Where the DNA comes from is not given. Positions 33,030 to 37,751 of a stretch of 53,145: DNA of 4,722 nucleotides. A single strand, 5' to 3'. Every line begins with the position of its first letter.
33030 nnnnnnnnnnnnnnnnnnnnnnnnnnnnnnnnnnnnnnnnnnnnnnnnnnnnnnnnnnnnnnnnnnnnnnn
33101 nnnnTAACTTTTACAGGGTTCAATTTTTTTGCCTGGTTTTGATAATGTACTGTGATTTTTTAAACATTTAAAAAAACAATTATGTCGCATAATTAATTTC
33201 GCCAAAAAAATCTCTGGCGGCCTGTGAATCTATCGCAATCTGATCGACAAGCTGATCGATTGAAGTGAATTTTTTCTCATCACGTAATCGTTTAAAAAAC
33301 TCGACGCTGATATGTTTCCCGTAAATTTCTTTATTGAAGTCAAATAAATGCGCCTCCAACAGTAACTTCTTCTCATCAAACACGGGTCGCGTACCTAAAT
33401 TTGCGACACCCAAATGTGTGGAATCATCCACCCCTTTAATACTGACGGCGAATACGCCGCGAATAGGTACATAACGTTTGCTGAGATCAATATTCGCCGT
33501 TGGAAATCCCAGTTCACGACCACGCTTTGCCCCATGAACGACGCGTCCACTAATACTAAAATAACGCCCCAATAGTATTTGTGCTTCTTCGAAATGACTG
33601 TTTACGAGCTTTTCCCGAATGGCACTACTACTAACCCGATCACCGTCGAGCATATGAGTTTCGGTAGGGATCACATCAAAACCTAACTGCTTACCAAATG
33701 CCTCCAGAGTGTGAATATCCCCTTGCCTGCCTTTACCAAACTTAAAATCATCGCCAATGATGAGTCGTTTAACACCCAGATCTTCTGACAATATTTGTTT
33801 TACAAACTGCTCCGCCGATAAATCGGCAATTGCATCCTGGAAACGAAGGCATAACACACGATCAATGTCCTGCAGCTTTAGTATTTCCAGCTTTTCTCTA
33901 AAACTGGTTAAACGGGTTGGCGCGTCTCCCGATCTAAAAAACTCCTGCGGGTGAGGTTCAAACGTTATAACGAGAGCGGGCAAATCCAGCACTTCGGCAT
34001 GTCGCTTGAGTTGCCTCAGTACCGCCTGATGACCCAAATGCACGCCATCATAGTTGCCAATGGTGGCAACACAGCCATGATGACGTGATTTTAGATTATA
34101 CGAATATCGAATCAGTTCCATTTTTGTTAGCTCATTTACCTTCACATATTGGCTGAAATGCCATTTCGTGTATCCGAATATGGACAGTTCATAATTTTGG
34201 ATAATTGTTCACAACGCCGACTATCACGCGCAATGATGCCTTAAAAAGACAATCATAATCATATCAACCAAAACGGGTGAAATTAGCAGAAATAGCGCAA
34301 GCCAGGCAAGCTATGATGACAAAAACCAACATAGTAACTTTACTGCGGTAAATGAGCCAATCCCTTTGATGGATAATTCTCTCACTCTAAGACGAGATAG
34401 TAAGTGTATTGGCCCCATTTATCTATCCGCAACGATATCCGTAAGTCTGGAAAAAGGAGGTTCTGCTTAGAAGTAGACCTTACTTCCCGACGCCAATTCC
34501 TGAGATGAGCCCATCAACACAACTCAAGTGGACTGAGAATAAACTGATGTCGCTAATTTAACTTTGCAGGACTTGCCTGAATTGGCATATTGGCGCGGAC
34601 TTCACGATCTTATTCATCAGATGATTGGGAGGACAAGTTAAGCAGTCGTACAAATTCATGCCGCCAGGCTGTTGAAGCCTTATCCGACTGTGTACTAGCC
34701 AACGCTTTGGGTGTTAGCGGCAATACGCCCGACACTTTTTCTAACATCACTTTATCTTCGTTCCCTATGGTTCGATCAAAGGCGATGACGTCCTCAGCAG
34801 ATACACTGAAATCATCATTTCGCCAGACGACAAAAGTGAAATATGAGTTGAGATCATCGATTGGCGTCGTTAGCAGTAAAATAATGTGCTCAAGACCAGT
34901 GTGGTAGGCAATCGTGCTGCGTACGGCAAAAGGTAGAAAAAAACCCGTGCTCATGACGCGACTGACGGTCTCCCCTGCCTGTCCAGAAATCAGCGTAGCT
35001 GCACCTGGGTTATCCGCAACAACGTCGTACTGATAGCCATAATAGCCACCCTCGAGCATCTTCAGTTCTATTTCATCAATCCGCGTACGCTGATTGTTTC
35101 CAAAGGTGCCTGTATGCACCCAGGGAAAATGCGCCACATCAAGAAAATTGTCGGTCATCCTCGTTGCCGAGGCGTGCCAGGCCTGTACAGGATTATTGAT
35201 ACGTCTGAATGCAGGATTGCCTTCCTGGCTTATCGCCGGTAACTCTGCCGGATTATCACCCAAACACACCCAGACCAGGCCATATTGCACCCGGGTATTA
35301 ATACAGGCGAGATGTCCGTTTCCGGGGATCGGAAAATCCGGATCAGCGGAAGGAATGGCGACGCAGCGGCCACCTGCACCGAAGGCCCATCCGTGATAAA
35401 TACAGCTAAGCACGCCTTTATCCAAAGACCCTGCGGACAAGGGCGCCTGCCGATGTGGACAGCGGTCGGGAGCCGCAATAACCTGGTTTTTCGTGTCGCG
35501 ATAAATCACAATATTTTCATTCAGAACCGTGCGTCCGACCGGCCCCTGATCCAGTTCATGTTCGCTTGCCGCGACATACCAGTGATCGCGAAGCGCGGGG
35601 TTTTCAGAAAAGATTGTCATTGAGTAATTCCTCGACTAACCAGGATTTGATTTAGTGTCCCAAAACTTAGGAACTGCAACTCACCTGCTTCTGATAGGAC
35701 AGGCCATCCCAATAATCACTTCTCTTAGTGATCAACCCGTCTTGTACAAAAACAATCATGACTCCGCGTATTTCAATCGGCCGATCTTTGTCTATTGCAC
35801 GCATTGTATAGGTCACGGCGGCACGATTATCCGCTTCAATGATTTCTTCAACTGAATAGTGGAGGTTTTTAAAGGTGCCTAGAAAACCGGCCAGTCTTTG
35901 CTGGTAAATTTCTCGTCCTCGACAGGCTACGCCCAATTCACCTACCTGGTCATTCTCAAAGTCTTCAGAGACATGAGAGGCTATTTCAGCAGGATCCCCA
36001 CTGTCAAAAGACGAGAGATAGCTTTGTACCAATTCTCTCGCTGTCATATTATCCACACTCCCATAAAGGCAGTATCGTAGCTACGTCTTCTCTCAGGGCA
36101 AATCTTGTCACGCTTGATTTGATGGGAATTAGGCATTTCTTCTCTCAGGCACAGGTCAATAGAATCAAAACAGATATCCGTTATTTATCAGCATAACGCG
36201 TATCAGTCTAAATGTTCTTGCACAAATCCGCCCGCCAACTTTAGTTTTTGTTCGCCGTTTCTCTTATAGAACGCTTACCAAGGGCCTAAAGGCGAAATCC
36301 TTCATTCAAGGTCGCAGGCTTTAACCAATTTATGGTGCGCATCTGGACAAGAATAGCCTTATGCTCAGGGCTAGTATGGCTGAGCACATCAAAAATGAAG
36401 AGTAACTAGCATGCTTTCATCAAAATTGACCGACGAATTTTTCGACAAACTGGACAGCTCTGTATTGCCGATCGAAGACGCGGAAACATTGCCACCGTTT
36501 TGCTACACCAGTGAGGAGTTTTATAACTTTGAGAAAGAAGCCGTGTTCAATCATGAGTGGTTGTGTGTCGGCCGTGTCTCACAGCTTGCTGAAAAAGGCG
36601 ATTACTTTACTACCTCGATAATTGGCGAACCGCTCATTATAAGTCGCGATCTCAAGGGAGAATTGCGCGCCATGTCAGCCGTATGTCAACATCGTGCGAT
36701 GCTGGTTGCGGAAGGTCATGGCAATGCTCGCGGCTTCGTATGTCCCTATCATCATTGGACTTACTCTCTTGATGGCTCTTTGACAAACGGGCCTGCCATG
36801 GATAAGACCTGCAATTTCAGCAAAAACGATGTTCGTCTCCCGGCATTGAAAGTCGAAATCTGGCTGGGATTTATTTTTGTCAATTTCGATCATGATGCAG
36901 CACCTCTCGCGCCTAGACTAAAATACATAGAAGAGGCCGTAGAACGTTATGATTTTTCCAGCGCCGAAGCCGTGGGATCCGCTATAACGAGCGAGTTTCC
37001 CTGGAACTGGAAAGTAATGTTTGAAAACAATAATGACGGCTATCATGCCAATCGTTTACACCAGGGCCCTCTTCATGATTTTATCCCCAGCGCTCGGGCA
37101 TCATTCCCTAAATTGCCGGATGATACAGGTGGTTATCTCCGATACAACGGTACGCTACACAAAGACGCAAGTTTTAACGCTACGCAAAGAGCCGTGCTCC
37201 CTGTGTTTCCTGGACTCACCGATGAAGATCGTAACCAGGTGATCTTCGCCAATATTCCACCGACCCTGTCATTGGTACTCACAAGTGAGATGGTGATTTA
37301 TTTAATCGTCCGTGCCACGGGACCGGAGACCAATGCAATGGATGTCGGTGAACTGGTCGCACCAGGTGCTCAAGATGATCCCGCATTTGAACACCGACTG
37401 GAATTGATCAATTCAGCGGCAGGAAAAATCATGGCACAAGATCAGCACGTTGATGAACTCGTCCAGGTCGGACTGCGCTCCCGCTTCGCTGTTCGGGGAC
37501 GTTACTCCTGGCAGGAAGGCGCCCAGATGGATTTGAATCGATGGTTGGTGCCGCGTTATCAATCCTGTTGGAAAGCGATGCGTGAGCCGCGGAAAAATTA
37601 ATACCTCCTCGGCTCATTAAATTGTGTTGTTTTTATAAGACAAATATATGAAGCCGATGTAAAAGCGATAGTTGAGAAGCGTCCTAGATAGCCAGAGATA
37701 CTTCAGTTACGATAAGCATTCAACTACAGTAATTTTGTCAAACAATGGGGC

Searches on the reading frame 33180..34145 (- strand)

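Call 77: search_protein_families(library=pfam, proteins=[window:33180-34145:-])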
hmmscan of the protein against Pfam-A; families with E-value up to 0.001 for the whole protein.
window:33180-34145:- (321 aa): 3 families
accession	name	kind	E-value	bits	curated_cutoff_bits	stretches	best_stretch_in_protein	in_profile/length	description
PF06574.18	FAD_syn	-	7.1e-53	179.1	27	1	20-174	3-157/158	FAD synthetase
PF01687.23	Flavokinase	-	3.1e-42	144.1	19.6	1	192-314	1-124/124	Riboflavin kinase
PF01467.32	CTP_transf_like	-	0.00052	20.6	21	1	28-178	2-132/133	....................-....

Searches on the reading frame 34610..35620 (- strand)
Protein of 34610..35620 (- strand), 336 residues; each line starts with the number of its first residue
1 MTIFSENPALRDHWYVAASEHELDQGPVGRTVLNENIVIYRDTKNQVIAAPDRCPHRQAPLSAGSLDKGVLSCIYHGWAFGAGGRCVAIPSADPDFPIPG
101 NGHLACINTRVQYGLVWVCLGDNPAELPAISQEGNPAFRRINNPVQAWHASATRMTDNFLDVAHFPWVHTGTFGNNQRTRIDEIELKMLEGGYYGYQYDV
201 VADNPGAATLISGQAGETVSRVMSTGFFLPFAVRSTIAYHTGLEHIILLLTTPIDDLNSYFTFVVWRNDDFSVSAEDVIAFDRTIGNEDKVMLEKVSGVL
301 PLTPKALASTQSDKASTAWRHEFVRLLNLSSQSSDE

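Call 77: search_protein_families(library=pfam, proteins=[window:34610-35620:-])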
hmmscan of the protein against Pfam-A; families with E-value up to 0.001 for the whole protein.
window:34610-35620:- (336 aa): 2 families
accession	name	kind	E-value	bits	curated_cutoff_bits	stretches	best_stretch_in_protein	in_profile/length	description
PF00355.32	Rieske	-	1.2e-22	80.1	20.3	1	13-94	1-83/88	Rieske [2Fe-2S] domain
PF19112.6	VanA_C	-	6.3e-22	79.1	23.5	1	148-321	1-185/193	Vanillate O-demethylase oxygenase C-terminal domain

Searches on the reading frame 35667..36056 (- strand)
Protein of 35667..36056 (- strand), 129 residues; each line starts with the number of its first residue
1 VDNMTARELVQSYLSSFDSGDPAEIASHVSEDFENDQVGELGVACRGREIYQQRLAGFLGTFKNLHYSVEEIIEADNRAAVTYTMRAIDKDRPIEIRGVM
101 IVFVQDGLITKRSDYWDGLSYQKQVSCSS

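Call 78: search_protein_families(library=pfam, proteins=[window:35667-36056:-])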
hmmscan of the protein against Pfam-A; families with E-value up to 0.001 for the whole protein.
window:35667-36056:- (129 aa): 2 families
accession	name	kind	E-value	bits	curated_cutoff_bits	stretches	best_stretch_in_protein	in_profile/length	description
PF12680.13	SnoaL_2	-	8.7e-15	55.6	27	1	10-111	1-101/102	SnoaL-like domain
PF07366.18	SnoaL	-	4.7e-11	43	28.4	1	9-124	3-125/126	SnoaL-like polyketide cyclase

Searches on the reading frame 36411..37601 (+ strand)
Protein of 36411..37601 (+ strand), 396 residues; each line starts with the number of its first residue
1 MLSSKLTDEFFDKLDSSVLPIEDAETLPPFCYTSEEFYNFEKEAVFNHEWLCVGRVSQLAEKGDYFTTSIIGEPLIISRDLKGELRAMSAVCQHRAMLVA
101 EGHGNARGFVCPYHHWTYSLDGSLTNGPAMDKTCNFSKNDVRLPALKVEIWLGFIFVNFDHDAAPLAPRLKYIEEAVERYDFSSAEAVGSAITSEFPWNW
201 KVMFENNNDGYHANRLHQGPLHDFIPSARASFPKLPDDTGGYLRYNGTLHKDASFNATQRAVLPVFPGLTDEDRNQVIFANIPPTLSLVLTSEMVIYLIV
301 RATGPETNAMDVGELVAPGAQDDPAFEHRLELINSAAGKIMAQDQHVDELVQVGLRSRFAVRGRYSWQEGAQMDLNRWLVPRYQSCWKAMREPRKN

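Call 78: search_protein_families(library=pfam, proteins=[window:36411-37601:+])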
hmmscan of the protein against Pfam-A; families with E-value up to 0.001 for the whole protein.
window:36411-37601:+ (396 aa): 2 families
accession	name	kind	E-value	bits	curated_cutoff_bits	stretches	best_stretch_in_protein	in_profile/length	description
PF00848.25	Ring_hydroxyl_A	-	1.4e-31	110.5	24.9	1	187-384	5-207/208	Ring hydroxylating alpha subunit (catalytic domain)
PF00355.32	Rieske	-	3.6e-21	75.3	20.3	1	49-136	1-87/88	Rieske [2Fe-2S] domain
